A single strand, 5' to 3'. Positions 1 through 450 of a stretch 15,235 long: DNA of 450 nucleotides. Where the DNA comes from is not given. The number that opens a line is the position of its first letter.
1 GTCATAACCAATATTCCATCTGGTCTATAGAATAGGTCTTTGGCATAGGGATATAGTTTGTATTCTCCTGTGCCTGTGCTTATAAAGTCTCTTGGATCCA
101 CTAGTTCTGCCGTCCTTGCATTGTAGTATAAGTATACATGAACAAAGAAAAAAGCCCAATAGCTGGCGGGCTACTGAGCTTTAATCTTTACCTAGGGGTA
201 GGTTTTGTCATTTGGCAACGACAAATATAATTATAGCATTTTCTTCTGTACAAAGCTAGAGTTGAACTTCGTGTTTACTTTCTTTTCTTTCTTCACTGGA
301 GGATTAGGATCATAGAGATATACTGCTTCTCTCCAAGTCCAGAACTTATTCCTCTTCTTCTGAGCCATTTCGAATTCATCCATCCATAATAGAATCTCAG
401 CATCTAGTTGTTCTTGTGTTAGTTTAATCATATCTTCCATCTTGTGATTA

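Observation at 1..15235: The window is a complete, circular, single-strand-coded tailed-phage-like genome of about 15.18 kb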

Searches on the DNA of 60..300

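Call 111: search_rna_families(source=window, start=60, end=300, threshold=evalue, max_evalue=1)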
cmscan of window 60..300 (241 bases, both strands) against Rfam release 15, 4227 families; matches with E-value up to 1: 0.
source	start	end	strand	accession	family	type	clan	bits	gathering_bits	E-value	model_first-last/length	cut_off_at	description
